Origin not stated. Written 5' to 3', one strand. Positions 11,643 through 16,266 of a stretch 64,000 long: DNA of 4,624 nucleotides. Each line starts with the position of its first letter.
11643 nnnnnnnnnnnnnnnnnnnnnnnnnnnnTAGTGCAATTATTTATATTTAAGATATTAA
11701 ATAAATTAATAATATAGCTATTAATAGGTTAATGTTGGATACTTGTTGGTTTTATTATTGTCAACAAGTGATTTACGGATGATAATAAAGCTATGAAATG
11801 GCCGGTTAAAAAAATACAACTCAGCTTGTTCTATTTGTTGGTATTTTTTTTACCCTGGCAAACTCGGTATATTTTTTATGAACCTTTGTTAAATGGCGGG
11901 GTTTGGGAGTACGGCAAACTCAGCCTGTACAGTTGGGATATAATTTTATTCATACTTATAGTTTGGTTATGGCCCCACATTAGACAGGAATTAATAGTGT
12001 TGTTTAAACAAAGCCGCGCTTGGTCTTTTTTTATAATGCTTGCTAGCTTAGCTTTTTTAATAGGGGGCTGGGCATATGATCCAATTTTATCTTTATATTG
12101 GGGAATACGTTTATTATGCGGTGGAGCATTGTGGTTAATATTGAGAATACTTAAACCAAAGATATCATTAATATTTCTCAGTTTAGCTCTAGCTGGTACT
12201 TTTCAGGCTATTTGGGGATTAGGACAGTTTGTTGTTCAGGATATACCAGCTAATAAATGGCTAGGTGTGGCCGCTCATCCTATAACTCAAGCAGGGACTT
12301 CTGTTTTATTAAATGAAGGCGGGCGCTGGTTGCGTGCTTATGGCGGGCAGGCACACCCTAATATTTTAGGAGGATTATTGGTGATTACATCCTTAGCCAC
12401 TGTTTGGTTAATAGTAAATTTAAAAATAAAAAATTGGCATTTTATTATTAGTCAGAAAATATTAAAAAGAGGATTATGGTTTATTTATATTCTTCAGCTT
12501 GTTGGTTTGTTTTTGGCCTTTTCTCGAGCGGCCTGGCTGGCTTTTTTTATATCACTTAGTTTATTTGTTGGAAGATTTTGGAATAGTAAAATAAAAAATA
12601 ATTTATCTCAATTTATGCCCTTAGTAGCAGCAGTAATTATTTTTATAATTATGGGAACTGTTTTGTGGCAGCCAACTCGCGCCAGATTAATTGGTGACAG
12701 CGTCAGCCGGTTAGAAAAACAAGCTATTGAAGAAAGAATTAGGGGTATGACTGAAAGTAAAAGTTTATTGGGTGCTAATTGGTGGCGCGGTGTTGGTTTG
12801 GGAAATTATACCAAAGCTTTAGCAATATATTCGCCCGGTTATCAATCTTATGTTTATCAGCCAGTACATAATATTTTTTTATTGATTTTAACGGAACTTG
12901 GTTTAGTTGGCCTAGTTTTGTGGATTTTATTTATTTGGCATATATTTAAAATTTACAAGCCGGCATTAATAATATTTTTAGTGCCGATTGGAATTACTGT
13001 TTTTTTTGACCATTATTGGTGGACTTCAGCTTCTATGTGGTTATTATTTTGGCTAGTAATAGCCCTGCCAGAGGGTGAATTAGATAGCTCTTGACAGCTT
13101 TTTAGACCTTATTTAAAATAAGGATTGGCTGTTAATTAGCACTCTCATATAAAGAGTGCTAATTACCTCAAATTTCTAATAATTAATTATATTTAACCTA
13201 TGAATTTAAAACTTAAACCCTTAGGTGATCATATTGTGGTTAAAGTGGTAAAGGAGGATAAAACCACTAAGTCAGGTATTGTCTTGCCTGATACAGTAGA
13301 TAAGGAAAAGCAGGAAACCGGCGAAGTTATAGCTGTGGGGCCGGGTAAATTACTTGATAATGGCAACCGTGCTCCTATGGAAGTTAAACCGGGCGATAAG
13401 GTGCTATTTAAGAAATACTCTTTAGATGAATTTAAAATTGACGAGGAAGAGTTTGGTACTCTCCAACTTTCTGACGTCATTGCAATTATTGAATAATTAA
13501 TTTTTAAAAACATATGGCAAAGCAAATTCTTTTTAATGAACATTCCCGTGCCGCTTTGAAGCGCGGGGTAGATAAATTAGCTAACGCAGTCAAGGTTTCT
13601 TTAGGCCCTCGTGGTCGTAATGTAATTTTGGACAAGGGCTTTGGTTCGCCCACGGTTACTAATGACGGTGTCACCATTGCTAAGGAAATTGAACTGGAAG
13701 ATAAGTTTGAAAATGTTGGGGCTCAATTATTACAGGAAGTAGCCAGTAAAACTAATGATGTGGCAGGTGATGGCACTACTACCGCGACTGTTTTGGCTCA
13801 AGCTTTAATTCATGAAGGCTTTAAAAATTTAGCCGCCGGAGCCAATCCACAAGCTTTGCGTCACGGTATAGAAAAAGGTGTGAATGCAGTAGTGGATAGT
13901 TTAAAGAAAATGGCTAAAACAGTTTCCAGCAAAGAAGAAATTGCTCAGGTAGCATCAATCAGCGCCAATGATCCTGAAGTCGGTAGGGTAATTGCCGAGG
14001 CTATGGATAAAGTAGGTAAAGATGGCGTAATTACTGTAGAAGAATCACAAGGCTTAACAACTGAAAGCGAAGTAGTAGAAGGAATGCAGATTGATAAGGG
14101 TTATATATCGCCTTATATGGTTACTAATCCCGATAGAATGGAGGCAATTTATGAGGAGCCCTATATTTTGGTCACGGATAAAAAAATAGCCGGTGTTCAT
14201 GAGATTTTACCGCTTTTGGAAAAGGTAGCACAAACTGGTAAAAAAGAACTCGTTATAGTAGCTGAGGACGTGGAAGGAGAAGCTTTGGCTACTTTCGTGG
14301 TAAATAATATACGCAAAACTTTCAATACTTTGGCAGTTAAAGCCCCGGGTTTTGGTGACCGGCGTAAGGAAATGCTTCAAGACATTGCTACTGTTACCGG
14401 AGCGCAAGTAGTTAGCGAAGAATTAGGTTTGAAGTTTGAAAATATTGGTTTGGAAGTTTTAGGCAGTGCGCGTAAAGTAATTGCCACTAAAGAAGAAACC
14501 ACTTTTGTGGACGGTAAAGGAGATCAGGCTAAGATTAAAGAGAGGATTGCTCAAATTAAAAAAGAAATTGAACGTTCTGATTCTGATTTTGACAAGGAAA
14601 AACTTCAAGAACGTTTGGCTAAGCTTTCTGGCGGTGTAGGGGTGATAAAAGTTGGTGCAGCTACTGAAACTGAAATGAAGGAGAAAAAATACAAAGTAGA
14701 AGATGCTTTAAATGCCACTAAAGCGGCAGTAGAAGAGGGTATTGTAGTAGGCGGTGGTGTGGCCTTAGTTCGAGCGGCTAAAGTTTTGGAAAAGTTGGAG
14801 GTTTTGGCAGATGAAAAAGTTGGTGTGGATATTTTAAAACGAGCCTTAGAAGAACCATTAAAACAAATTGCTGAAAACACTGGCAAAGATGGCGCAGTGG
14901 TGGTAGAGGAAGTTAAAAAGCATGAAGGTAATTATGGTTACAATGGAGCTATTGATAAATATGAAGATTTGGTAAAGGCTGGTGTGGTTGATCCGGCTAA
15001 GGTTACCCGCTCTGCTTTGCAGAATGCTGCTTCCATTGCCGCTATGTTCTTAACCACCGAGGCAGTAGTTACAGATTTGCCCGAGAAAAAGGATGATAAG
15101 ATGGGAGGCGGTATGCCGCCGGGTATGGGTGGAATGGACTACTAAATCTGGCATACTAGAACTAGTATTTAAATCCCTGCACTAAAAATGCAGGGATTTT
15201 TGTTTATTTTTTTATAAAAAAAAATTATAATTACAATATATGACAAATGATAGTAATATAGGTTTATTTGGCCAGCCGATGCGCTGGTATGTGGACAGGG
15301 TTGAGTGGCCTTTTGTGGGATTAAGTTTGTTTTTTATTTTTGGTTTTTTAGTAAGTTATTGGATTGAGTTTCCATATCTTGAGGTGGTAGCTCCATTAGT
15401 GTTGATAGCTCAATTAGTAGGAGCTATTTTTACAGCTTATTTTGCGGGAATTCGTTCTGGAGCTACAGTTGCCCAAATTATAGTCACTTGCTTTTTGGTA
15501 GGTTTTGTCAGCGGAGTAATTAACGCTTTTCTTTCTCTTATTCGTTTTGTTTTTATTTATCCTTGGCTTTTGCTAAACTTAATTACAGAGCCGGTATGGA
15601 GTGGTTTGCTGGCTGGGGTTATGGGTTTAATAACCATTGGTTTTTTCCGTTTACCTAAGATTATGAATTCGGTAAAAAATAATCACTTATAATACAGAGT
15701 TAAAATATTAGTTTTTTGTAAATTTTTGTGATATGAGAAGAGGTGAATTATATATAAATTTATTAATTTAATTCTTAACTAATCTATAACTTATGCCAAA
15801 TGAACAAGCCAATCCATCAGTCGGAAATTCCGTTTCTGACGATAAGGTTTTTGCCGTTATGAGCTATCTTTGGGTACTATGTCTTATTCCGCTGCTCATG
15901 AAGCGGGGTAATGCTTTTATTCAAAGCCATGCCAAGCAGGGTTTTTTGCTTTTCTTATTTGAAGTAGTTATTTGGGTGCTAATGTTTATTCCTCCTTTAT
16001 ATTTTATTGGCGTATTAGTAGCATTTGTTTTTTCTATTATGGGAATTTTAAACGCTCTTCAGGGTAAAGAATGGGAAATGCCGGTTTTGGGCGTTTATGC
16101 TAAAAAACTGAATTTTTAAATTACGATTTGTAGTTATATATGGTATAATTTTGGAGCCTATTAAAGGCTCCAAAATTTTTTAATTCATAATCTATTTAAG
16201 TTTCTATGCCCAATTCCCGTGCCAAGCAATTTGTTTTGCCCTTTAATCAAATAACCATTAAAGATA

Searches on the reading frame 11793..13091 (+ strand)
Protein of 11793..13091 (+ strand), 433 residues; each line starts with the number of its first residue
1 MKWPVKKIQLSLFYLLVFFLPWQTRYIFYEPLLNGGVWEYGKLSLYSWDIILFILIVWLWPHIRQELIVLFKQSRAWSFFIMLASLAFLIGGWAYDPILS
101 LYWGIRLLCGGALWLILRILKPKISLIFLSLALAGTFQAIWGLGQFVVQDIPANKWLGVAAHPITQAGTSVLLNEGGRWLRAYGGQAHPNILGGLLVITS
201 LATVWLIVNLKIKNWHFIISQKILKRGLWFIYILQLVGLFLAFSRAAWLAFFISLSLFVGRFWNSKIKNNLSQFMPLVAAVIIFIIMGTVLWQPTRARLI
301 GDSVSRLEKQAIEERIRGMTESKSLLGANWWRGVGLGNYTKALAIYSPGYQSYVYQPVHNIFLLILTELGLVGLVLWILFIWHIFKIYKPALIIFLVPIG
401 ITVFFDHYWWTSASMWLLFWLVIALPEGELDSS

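Call 60: search_protein_families(library=pfam, proteins=[window:11793-13091:+], max_evalue=0.0001)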
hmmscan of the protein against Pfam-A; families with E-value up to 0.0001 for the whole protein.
window:11793-13091:+ (433 aa): 1 family
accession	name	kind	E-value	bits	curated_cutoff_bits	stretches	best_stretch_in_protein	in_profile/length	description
PF04932.20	Wzy_C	-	2.3e-15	57.1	31.7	1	231-378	2-149/149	O-Antigen ligase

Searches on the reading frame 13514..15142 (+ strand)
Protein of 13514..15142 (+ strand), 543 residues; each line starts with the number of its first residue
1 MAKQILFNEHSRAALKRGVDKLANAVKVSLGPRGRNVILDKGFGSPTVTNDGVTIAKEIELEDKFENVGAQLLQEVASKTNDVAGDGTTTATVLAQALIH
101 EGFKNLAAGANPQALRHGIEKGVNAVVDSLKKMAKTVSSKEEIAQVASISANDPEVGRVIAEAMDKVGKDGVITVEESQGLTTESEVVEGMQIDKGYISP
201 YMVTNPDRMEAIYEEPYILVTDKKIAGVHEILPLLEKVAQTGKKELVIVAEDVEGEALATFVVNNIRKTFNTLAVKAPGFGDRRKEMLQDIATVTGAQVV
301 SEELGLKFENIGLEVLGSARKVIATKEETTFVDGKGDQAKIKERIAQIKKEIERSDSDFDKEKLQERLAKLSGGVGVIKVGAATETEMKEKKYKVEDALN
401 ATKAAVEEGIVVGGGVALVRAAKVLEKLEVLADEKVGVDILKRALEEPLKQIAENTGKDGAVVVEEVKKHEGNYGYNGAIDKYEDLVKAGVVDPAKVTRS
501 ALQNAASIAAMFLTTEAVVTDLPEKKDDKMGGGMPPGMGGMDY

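Call 60: search_protein_families(library=pfam, proteins=[window:13514-15142:+], max_evalue=0.0001)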
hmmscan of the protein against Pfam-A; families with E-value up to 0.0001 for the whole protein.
window:13514-15142:+ (543 aa): 1 family
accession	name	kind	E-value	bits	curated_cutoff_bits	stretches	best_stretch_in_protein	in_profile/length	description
PF00118.29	Cpn60_TCP1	-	2.7e-78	264.2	34.3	1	22-521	1-488/490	TCP-1/cpn60 chaperonin family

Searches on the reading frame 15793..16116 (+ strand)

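Call 60: search_protein_families(library=pfam, proteins=[window:15793-16116:+], max_evalue=0.0001)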
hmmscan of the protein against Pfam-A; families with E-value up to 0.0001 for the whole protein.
window:15793-16116:+ (108 aa): 1 family
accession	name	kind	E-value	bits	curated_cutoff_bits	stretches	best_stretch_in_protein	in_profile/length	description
PF09685.15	DUF4870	-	7.5e-05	23.1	25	0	24-98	20-102/107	Domain of unknown function (DUF4870)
